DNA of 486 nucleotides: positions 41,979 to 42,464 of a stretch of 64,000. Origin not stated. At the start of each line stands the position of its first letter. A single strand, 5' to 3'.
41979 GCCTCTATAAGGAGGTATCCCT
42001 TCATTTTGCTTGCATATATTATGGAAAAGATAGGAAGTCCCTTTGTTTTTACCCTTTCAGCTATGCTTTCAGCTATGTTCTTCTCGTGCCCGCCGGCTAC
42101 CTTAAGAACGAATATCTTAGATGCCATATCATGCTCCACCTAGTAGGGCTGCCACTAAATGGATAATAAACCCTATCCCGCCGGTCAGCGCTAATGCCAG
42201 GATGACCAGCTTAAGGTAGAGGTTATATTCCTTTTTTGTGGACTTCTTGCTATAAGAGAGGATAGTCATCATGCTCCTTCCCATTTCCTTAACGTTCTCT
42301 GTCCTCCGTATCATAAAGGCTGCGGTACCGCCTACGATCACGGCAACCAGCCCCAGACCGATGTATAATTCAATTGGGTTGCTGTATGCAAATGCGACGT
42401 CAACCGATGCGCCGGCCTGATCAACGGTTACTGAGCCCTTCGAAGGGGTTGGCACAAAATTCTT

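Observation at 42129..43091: SecE-like segment is the in-frame C-terminus of a 320-aa secreted repeat protein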

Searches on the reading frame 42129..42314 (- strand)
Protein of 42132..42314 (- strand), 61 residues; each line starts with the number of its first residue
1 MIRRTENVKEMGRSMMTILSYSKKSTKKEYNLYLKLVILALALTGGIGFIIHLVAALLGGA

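Call 3: search_protein_families(library=pfam, proteins=[window:42132-42314:-], max_evalue=1)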
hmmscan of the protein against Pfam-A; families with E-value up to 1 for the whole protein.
window:42132-42314:- (61 aa): 2 families
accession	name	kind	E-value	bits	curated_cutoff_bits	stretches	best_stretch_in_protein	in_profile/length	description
PF00584.25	SecE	-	0.0045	17.3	22.7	1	21-55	13-47/55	SecE/Sec61-gamma subunits of protein translocation complex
PF17555.7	TssN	-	0.17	11.8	30.3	1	14-50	17-53/274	Type VI secretion system, TssN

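Call 4: search_protein_families(library=ncbifam, proteins=[window:42132-42314:-], max_evalue=1)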
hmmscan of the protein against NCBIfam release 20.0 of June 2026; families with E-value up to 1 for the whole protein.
window:42132-42314:- (61 aa): 6 families
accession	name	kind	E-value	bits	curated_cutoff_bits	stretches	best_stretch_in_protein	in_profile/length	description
TIGR00327.1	secE_euk_arch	equivalog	7.6e-10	38.4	36.2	1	5-60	3-58/61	protein translocase SEC61 complex subunit gamma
NF006909.0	PRK09400.1-4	equivalog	5.3e-08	32.5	86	1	4-60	4-60/61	preprotein translocase subunit SecE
NF006907.0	PRK09400.1-2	equivalog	5.5e-06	26.3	99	1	4-56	18-70/78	preprotein translocase subunit SecE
NF006906.0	PRK09400.1-1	equivalog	9.1e-06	25.1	95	1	17-59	19-61/62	preprotein translocase subunit SecE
NF006911.0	PRK09400.2-2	equivalog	0.00074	19.8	106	1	16-55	39-78/82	preprotein translocase subunit SecE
NF006908.0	PRK09400.1-3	equivalog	0.0011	18.7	97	1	5-55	12-62/71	preprotein translocase subunit SecE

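Call 16: find_homologous_proteins(query=window:42132-42314:-, max_evalue=10)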
Query window:42132-42314:-: 9 candidates shared short words with the query, none scored E <= 10.

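Call 25: search_protein_representatives(protein=window:42132-42314:-)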
Query: 61 residues. Proteins with E-value up to 0.001 (for the whole library): 21; up to 1e-10: 1; up to 1e-30: 0. The best 21 are listed.
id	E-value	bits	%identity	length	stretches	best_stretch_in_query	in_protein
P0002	4.6e-26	104.7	92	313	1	1-61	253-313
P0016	2.0e-10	56.1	39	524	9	18-50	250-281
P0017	1.6e-09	53.2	60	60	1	8-57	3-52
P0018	7.8e-08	48.0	46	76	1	7-58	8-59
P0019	8.4e-08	47.9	57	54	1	17-58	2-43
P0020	1.7e-07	46.9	57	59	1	12-57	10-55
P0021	3.8e-07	45.8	54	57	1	7-58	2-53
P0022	4.9e-07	45.5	48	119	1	11-58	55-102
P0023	2.0e-06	43.6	43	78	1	8-60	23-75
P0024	2.3e-06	43.4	46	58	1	7-58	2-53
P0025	1.6e-05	40.8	44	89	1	7-58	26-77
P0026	2.6e-05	40.1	46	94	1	9-58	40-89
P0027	5.1e-05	39.2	36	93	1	5-57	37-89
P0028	5.6e-05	39.1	46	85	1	9-58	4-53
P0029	1.3e-04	38.0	39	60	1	9-59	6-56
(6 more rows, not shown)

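Call 31: find_encoding_contigs(protein=P0017, flank=3000, max_places=4)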
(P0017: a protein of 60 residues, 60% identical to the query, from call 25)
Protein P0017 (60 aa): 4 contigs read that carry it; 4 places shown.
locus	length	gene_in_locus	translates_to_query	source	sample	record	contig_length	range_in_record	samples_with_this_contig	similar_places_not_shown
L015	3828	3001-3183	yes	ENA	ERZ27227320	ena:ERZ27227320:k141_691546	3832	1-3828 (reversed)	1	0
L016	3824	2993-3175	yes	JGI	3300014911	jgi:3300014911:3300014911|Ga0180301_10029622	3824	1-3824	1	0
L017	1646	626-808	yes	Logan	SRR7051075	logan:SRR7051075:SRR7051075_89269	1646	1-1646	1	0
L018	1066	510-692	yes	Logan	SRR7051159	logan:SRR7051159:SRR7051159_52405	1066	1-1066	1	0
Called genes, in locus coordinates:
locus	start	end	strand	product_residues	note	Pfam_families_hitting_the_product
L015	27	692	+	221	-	PF01912:eIF-6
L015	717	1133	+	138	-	PF02996:Prefoldin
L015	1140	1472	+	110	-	PF02881:SRP54_N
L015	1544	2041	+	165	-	PF00448:SRP54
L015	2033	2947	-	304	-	PF02729:OTCace_N, PF00185:OTCace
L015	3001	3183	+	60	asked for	-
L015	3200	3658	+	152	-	PF03439:Spt5-NGN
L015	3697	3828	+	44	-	?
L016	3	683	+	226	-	PF01912:eIF-6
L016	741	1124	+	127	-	PF02996:Prefoldin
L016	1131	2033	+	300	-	PF01656:CbiA (faint), PF02881:SRP54_N, PF03308:MeaB (weak), PF05970:PIF1 (weak), PF25199:nSTAND_NTPase5 (faint), PF13604:AAA_30 (weak), PF00448:SRP54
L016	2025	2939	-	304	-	PF02729:OTCace_N, PF00185:OTCace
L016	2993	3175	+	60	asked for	-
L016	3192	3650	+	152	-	PF03439:Spt5-NGN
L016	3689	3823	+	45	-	?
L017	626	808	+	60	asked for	-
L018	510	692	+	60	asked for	-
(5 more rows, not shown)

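Call 43: find_encoding_contigs(protein=P0020, flank=3000, max_places=5)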
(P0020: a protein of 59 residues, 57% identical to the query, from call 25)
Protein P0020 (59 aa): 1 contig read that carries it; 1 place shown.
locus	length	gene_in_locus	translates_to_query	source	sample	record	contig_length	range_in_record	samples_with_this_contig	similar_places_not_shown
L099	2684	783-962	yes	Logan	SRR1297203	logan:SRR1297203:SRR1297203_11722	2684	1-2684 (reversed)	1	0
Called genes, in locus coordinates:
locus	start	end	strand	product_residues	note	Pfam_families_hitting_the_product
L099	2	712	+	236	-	?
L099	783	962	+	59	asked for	-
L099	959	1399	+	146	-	PF03439:Spt5-NGN, PF00467:KOW (weak)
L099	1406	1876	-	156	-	PF01467:CTP_transf_like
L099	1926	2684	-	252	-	?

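Call 44: find_encoding_contigs(protein=P0019, flank=3000, max_places=5)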
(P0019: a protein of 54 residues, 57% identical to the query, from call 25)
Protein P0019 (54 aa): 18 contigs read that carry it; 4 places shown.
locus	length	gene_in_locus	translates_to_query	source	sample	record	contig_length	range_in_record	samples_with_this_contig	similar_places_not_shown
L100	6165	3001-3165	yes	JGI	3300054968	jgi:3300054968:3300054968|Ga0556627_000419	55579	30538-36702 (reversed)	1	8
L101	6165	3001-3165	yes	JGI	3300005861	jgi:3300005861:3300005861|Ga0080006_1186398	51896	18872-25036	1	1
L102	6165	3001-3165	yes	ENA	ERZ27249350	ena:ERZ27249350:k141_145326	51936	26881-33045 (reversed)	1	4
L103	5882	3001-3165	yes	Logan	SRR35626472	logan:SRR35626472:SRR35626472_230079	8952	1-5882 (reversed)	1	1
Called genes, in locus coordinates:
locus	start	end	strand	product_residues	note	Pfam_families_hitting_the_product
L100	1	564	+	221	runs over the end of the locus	PF01912:eIF-6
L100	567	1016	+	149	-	PF02996:Prefoldin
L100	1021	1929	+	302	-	PF02881:SRP54_N (weak), PF13604:AAA_30 (weak), PF00448:SRP54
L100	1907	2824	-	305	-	PF02729:OTCace_N, PF00185:OTCace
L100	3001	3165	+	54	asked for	-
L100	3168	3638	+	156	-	PF03439:Spt5-NGN, PF00467:KOW (weak)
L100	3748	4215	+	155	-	PF03946:Ribosomal_L11_N, PF00298:Ribosomal_L11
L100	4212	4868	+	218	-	PF00687:Ribosomal_L1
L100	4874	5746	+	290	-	PF00466:Ribosomal_L10, PF17777:RL10P_insert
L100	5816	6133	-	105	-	-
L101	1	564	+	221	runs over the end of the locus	PF01912:eIF-6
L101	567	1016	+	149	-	PF02996:Prefoldin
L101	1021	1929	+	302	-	PF02881:SRP54_N (weak), PF13604:AAA_30 (weak), PF00448:SRP54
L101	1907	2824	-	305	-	PF02729:OTCace_N, PF00185:OTCace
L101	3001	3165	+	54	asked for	-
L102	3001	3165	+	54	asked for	-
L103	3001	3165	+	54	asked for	-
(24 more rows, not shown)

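Call 48: find_homologous_proteins(query=A4, max_evalue=0.001)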
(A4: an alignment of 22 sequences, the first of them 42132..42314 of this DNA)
Query A4 (22 sequences) (61 aa, profile of the alignment): 3198 proteins with E <= 0.001 among 7567 candidates; the best 120 are listed.
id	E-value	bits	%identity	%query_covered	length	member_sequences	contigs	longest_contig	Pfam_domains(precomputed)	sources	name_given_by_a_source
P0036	1.2e-22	97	50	89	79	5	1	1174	-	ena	-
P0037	1.5e-22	97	54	75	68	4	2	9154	-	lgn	-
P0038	1.8e-22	97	44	97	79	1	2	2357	-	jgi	jgi:protein translocase SEC61 complex gamma subunit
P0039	2.0e-22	96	44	82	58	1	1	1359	PF00584.26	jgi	jgi:protein translocase SEC61 complex gamma subunit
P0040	2.2e-22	96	49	84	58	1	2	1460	PF00584.26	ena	-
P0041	2.2e-22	96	42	85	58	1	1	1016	PF00584.26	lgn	-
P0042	2.3e-22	96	46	82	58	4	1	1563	PF00584.26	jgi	jgi:protein translocase SEC61 complex gamma subunit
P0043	2.4e-22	96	42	82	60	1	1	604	PF00584.26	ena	-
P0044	2.6e-22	96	49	84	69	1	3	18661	-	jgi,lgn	jgi:protein transport protein SEC61 subunit gamma-like protein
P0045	2.8e-22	96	42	82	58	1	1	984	PF00584.26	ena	-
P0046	2.9e-22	96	47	84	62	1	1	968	PF00584.26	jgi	jgi:protein transport protein SEC61 subunit gamma-like protein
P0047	3.2e-22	96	42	82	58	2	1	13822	PF00584.26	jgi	-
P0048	3.4e-22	96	45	84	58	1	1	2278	PF00584.26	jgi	jgi:protein transport protein SEC61 subunit gamma and related proteins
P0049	4.1e-22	95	44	82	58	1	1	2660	PF00584.26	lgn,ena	-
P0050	5.6e-22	95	42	85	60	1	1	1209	PF00584.26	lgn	-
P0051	6.3e-22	95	44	82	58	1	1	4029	PF00584.26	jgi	jgi:protein translocase SEC61 complex gamma subunit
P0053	8.7e-22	94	50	82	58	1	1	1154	PF00584.26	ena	-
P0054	8.7e-22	94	42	82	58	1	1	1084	PF00584.26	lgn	-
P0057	1.1e-21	94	42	82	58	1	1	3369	PF00584.26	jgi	-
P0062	1.5e-21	94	50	89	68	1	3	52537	-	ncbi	ncbi:MAG: protein translocase SEC61 complex subunit gamma [Nitrososphaerota archaeon]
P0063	1.5e-21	94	44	82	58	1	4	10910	PF00584.26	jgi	jgi:protein transport protein SEC61 subunit gamma-like protein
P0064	1.5e-21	94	42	82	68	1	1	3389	PF00584.26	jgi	-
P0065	1.6e-21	93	48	82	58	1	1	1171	PF00584.26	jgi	jgi:protein transport protein SEC61 subunit gamma-like protein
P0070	2.1e-21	93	42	85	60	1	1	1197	PF00584.26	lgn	-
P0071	2.1e-21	93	42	85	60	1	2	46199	PF00584.26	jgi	jgi:protein transport protein SEC61 subunit gamma and related proteins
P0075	3.0e-21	93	44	82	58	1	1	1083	PF00584.26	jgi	jgi:protein transport protein SEC61 subunit gamma and related proteins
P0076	3.2e-21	93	45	84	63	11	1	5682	PF00584.26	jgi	jgi:protein transport protein SEC61 subunit gamma and related proteins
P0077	3.2e-21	93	50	82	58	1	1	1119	PF00584.26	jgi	-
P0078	3.6e-21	92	40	85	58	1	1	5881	PF00584.26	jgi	jgi:protein translocase SEC61 complex gamma subunit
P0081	3.8e-21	92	46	85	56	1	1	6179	PF00584.26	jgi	jgi:protein transport protein SEC61 subunit gamma-like protein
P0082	3.9e-21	92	42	82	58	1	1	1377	PF00584.26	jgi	jgi:protein transport protein SEC61 subunit gamma-like protein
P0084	4.1e-21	92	42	82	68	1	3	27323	PF00584.26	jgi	jgi:protein transport protein SEC61 subunit gamma-like protein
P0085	4.3e-21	92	41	84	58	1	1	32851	PF00584.26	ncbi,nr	ncbi:MAG: protein translocase SEC61 complex subunit gamma [Thaumarchaeota archaeon]|nr:protein trans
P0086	4.6e-21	92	41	84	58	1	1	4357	PF00584.26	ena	-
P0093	6.6e-21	92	42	82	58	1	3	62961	PF00584.26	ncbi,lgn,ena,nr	ncbi:MAG: protein translocase SEC61 complex subunit gamma [Nitrososphaerota archaeon]|nr:protein tra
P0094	6.9e-21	91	42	82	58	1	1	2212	PF00584.26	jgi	jgi:protein transport protein SEC61 subunit gamma and related proteins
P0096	7.3e-21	91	37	85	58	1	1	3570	PF00584.26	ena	-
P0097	7.5e-21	91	40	82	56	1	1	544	PF00584.26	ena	-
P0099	9.2e-21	91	42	82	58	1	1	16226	PF00584.26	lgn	-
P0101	9.9e-21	91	40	82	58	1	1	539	PF00584.26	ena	-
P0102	9.9e-21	91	46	82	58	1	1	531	PF00584.26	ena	-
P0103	9.9e-21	91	30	87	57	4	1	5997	PF00584.26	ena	-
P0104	1.0e-20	91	37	84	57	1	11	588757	PF00584.26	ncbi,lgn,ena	-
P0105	1.1e-20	91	49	80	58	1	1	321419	PF00584.26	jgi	-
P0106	1.1e-20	91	33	85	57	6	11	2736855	PF00584.26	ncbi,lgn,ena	-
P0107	1.2e-20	91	46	43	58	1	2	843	PF00584.26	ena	-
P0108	1.4e-20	90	38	85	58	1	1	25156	PF00584.26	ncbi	ncbi:MAG: protein translocase SEC61 complex subunit gamma [Nitrososphaerales archaeon]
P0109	1.6e-20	90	33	85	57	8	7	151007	PF00584.26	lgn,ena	-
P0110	1.8e-20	90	42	82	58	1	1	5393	PF00584.26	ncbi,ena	-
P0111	2.0e-20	90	40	82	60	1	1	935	PF00584.26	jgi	-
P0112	2.1e-20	90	37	84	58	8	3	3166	PF00584.26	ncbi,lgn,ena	ncbi:MAG: preprotein translocase subunit SecE [Nitrososphaerales archaeon]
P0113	2.1e-20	90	37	85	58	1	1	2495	PF00584.26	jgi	-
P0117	2.6e-20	90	50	85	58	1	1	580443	PF00584.26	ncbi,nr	ncbi:MAG: protein translocase SEC61 complex subunit gamma [Thaumarchaeota archaeon]|nr:protein trans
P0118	3.1e-20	89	37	85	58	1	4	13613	PF00584.26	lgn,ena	-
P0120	3.4e-20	89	40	82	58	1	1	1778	PF00584.26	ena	-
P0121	3.4e-20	89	38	85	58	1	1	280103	PF00584.26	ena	-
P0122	3.5e-20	89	37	85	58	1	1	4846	PF00584.26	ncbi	-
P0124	3.6e-20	89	46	82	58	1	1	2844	PF00584.26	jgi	jgi:protein transport protein SEC61 subunit gamma-like protein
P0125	3.7e-20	89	46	82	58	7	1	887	PF00584.26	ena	-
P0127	3.8e-20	89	48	41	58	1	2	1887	PF00584.26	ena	-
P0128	3.9e-20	89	38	82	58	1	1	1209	PF00584.26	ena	-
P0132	4.1e-20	89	46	43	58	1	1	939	PF00584.26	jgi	-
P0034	4.2e-20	89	40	82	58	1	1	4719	PF00584.26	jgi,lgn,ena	-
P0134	4.4e-20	89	40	82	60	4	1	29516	PF00584.26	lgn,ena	-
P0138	4.8e-20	89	47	80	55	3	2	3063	PF00584.26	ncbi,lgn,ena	-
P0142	5.0e-20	89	37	85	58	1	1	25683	PF00584.26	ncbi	ncbi:MAG: protein translocase SEC61 complex subunit gamma [Nitrososphaerales archaeon]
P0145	5.6e-20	89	42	82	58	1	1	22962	PF00584.26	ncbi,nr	ncbi:MAG TPA: protein translocase SEC61 complex subunit gamma [Nitrososphaerales archaeon]|nr:protei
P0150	6.8e-20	88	40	82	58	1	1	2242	PF00584.26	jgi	jgi:protein transport protein SEC61 subunit gamma and related proteins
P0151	6.8e-20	88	51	80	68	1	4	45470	-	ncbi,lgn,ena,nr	ncbi:MAG: preprotein translocase subunit SecE [Nitrososphaerota archaeon]|nr:preprotein translocase 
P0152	7.2e-20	88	36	82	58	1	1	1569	PF00584.26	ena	-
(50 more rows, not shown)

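Call 52: search_solved_structures(query=A4, max_evalue=0.01, show_alignments=2)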
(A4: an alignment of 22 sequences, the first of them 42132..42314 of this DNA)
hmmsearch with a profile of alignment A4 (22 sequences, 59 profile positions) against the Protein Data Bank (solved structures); distinct sequences matched with E-value up to 0.01: 12.
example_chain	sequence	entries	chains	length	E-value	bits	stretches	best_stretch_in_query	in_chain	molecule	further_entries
3dkn_B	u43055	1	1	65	1.5e-10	43.8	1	4-57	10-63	Preprotein translocase subunit secE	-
4v4n_A7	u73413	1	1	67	1.7e-10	43.7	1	4-57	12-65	Preprotein translocase subunit SecE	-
1rh5_B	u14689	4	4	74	2.3e-10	43.3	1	4-57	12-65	Preprotein translocase secE subunit | Preprotein translocase subunit secE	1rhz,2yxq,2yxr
3mp7_B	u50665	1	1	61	4.8e-10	42.3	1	4-55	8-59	Preprotein translocase subunit secE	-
3bo0_B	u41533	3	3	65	6.7e-09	38.6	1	10-57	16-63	PREPROTEIN TRANSLOCASE SecE SUBUNIT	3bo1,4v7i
2ww9_B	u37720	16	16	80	1.8e-07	34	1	6-52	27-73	PROTEIN TRANSPORT PROTEIN SSS1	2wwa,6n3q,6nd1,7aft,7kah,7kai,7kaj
7kak_C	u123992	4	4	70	2e-06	30.7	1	5-52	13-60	Protein transport channel Sec61 complex, gamma subunit (Sss1)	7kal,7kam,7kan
3jc2_2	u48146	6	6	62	2.8e-06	30.2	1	5-52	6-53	Protein transport protein Sec61 subunit gamma | SEC61G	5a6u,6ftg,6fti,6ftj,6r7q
9hz5_A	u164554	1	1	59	3.1e-06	30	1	5-51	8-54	Protein transport protein Sec61 subunit gamma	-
2wwb_B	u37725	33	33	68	3.6e-06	29.8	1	5-52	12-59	PROTEIN TRANSPORT PROTEIN SEC61 SUBUNIT GAMMA | Sec61 gamma subunit | Protein transport protein Sec61 gamma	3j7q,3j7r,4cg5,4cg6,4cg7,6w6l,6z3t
8bf9_g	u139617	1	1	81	5.7e-06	29.2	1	5-52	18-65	Protein transport protein Sec61 subunit gamma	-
9i78_3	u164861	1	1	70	6.3e-05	25.9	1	5-54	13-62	SEC61 gamma subunit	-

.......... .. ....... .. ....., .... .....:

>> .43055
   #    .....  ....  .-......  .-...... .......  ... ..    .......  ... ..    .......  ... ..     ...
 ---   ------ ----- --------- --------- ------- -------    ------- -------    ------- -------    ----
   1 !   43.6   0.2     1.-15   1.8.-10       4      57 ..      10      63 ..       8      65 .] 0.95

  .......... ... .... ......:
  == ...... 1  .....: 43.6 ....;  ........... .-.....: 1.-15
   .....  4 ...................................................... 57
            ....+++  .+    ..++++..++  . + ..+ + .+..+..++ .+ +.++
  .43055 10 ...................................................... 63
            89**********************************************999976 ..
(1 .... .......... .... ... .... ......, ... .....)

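Call 53: search_solved_structures(query=window:42132-42314:-, max_evalue=1, show_alignments=2)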
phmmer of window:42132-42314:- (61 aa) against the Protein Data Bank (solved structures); distinct sequences matched with E-value up to 1: 12.
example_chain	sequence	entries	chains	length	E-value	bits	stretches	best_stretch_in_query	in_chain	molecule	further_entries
3dkn_B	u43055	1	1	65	0.00011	25.7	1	4-60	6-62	Preprotein translocase subunit secE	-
4v4n_A7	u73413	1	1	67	0.00012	25.5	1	4-60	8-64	Preprotein translocase subunit SecE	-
1rh5_B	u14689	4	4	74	0.00016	25.1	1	4-60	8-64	Preprotein translocase secE subunit | Preprotein translocase subunit secE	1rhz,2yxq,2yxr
3bo0_B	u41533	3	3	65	0.00058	23.4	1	14-60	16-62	PREPROTEIN TRANSLOCASE SecE SUBUNIT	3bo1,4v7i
3og3_A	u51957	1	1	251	0.24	15.3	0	10-61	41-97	Imidazole glycerol phosphate synthase subunit hisF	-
2w6r_A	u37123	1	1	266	0.25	15.2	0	10-61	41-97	IMIDAZOLE GLYCEROL PHOSPHATE SYNTHASE SUBUNIT HISF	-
4j9j_A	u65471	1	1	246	0.34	14.8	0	11-61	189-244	Imidazole glycerol phosphate synthase subunit HisF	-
4fx7_A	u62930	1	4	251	0.37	14.7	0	11-61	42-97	Imidazole glycerol phosphate synthase subunit HisF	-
7mcd_A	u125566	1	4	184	0.37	14.7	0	5-27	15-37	AI-designed TIM-barrel F15C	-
3tdn_A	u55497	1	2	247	0.67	13.9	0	9-61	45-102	FLR SYMMETRIC ALPHA-BETA TIM BARREL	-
8j4c_B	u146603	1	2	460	0.93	13.4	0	17-53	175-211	Spirochaeta thermophila YeeE(TsuA)-YeeD(TsuB),UPF0033 domain-containing protein, SirA-like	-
8k1r_B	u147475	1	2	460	0.94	13.4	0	17-53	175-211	Spirochaeta thermophila YeeE(TsuA)-YeeD(TsuB),UPF0033 domain-containing protein, SirA-like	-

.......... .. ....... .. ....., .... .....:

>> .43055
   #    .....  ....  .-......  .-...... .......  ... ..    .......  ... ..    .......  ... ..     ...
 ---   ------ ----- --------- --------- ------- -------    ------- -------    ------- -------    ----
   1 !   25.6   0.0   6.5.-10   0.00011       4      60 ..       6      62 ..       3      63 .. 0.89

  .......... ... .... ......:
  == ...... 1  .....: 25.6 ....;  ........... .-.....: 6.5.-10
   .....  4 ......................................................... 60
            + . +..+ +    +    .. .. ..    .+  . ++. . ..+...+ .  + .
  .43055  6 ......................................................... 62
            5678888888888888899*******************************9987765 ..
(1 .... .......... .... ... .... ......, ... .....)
